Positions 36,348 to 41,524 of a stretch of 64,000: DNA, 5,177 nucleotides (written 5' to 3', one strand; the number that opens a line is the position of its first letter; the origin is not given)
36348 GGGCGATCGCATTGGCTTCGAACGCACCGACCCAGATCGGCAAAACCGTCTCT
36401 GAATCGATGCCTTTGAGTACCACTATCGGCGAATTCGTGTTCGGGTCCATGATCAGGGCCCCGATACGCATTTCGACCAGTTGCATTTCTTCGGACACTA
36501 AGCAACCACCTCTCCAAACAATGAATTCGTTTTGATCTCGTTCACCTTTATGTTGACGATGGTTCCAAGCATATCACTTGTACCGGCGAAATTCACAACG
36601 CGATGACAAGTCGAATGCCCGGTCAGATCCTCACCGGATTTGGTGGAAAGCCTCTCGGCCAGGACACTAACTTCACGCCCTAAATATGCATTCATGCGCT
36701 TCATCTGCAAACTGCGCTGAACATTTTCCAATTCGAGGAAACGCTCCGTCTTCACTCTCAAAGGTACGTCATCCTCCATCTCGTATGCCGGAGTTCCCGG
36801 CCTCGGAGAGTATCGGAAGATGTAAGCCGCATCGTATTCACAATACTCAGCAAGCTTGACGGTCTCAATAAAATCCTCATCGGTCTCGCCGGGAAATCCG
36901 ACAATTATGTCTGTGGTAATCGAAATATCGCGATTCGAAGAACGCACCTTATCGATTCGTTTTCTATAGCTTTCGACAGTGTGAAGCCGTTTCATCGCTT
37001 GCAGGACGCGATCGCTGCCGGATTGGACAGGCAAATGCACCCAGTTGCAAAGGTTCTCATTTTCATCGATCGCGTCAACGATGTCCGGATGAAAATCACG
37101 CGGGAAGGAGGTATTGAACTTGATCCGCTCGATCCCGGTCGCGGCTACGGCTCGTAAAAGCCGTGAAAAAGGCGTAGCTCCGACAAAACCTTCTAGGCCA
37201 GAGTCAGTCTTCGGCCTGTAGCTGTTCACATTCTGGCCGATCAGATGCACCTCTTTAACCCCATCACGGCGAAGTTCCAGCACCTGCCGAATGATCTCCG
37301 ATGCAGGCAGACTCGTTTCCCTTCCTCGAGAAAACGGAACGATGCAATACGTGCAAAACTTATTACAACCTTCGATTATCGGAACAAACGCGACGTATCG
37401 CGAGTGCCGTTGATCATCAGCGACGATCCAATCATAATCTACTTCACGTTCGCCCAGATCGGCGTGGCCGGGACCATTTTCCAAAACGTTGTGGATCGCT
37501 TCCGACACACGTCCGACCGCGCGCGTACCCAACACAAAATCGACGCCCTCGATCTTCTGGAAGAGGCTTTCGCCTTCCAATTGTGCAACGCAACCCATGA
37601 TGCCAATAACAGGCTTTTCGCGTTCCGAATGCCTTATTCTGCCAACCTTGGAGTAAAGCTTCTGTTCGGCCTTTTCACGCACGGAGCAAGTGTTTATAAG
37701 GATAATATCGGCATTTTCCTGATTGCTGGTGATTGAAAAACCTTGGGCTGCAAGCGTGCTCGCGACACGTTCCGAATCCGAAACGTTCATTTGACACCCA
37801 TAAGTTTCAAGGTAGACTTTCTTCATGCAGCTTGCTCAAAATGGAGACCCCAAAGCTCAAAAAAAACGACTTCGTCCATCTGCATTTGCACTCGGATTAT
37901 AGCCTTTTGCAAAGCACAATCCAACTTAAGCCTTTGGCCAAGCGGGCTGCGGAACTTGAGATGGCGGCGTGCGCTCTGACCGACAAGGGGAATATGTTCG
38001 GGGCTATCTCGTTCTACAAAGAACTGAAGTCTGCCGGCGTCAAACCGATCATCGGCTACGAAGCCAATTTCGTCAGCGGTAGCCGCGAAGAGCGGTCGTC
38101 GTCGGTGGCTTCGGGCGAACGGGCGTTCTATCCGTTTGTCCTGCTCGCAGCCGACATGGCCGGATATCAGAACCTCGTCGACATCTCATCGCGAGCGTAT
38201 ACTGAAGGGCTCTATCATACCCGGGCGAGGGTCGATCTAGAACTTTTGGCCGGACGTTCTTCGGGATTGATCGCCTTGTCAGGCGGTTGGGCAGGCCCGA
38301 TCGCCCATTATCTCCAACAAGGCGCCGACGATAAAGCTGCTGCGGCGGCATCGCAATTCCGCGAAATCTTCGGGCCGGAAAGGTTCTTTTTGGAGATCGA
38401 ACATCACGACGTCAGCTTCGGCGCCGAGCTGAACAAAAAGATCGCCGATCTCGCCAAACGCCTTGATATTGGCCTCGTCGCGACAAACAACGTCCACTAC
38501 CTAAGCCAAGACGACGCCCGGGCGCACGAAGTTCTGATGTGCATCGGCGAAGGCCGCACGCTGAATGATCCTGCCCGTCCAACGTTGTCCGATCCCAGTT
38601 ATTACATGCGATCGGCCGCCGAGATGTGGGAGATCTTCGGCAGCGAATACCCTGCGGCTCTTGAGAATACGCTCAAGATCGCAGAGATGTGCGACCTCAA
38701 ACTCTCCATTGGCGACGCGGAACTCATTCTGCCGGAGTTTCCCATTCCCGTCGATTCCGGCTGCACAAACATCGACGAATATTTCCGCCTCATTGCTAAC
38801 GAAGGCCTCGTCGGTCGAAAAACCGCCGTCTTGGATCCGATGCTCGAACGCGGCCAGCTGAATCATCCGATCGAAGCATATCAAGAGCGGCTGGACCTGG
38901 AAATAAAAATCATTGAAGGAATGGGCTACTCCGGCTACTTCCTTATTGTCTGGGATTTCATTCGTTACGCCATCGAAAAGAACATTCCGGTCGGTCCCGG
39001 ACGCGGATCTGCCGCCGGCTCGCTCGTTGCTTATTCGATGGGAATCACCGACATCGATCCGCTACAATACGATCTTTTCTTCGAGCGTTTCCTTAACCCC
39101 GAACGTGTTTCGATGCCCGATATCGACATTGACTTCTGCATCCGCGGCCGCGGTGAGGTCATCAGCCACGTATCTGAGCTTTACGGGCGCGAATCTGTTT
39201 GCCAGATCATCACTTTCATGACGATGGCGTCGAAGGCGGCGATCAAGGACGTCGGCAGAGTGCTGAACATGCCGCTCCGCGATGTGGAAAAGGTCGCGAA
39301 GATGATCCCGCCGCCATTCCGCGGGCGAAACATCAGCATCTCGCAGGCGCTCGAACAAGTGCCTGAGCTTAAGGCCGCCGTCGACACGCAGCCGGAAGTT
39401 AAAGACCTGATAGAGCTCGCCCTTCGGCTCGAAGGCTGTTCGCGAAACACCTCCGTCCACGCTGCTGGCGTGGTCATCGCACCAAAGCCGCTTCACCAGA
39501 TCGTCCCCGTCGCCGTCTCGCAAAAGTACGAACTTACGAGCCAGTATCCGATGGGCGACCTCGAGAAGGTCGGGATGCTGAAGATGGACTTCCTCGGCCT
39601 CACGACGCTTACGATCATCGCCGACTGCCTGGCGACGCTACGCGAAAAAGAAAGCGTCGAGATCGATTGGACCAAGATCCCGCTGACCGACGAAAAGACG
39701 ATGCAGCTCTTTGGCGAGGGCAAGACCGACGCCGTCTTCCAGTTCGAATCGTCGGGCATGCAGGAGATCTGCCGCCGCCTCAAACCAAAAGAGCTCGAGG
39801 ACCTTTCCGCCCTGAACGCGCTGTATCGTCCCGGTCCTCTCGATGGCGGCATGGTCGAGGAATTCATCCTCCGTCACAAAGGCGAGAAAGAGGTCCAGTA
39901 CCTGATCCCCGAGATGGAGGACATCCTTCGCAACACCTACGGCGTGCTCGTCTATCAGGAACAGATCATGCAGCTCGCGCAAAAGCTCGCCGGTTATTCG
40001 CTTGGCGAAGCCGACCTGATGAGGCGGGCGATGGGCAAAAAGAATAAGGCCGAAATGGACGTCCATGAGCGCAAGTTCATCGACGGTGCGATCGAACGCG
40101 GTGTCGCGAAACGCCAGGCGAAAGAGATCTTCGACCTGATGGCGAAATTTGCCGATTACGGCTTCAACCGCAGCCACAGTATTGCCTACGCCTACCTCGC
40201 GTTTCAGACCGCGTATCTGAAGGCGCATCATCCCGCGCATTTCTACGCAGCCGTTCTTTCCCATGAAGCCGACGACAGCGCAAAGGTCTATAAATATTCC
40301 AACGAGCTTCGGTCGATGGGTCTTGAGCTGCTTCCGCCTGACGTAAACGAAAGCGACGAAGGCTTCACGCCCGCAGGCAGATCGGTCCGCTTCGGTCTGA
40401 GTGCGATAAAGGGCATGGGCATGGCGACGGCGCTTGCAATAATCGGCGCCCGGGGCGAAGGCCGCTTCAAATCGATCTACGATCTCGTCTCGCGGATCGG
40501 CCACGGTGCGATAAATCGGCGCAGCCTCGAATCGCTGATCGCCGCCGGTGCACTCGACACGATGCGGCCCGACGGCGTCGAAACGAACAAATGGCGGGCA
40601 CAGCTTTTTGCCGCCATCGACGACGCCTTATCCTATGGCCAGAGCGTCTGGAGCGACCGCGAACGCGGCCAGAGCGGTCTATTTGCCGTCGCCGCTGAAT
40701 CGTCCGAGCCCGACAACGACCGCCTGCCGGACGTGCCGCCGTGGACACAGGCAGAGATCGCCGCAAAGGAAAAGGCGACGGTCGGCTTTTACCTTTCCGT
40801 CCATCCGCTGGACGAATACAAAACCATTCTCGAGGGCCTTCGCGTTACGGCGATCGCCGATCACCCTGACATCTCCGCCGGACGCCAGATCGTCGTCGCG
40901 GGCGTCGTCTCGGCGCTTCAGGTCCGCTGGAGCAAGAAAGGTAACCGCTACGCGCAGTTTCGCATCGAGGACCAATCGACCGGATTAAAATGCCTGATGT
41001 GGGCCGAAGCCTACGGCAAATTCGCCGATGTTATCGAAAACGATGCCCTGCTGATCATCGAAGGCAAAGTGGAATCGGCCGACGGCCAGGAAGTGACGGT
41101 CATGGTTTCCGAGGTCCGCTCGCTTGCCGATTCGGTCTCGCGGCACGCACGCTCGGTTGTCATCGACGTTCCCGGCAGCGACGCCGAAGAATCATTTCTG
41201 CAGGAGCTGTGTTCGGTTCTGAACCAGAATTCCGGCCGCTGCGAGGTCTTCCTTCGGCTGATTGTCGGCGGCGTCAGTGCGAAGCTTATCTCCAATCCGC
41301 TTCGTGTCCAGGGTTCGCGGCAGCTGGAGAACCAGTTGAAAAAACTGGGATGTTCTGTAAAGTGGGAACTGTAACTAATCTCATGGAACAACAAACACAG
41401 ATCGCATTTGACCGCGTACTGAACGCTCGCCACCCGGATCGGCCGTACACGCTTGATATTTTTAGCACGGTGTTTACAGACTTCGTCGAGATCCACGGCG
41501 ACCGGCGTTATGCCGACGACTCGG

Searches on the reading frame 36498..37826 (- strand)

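Call 66: search_protein_families(library=pfam, proteins=[window:36498-37826:-], max_evalue=0.001)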
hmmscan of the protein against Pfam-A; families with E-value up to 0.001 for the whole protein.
window:36498-37826:- (442 aa): 3 families
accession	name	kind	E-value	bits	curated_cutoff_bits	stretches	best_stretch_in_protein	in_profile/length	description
PF00919.26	UPF0004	-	4.8e-32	110.3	27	1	3-100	1-98/98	Uncharacterized protein family UPF0004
PF04055.27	Radical_SAM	-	1.5e-29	103.7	29.5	1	149-326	2-166/166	Radical SAM superfamily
PF01938.26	TRAM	-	7.6e-09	35.8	21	1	380-441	2-61/61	TRAM domain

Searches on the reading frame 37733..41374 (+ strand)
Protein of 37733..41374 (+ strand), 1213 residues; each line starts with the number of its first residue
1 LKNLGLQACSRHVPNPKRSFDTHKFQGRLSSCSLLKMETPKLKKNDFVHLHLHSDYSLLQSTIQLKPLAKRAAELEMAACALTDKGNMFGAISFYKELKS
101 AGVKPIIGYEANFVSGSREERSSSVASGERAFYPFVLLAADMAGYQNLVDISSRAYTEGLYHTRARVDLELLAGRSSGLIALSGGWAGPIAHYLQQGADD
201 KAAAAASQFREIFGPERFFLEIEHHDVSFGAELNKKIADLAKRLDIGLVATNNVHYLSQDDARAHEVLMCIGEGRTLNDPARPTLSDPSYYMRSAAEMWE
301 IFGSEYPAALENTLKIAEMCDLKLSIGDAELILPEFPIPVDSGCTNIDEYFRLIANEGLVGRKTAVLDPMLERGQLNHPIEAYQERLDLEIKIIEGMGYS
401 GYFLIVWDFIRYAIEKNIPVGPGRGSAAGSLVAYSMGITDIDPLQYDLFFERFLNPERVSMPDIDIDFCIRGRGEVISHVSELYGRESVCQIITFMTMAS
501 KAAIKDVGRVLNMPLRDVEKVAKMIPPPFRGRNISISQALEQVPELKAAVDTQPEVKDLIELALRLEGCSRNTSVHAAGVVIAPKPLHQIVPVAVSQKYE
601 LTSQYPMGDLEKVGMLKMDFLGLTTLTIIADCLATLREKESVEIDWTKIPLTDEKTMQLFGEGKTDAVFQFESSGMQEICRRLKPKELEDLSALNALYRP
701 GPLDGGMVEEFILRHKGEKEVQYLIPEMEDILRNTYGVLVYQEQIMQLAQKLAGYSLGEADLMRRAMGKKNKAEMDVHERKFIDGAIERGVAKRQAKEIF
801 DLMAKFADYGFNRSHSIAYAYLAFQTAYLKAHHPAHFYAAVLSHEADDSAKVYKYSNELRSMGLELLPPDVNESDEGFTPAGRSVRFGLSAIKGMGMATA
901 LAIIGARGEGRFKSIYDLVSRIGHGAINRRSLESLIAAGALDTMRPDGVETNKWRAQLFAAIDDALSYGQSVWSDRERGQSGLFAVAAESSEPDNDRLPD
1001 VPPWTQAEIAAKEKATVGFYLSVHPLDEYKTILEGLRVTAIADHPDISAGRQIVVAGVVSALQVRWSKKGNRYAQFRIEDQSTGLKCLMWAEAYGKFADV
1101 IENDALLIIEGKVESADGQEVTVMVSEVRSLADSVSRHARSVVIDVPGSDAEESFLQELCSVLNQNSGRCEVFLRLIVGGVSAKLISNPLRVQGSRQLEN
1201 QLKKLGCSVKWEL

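Call 6: search_protein_families(library=pfam, proteins=[window:37733-41374:+], max_evalue=0.01)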
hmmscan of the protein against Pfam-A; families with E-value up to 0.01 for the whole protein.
window:37733-41374:+ (1213 aa): 6 families
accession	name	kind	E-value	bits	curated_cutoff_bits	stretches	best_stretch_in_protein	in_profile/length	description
PF07733.18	DNA_pol3_alpha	-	4.8e-96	321.8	23.9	1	380-622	20-260/260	Bacterial DNA polymerase III alpha NTPase domain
PF17657.6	DNA_pol3_finger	-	6.9e-63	211.4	22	1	625-790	1-166/166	Bacterial DNA polymerase III alpha subunit finger domain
PF02811.25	PHP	-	6.2e-45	153.9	26.4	1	49-225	1-164/164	PHP domain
PF14579.12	HHH_6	-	5.8e-25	87.8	25.6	1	863-945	1-84/90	Helix-hairpin-helix motif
PF01336.31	tRNA_anti-codon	-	9.4e-10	38.7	27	1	1054-1130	2-74/75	OB-fold nucleic acid binding domain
PF13742.12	tRNA_anti_2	-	0.008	16.8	27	0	1051-1115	20-80/95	OB-fold nucleic acid binding domain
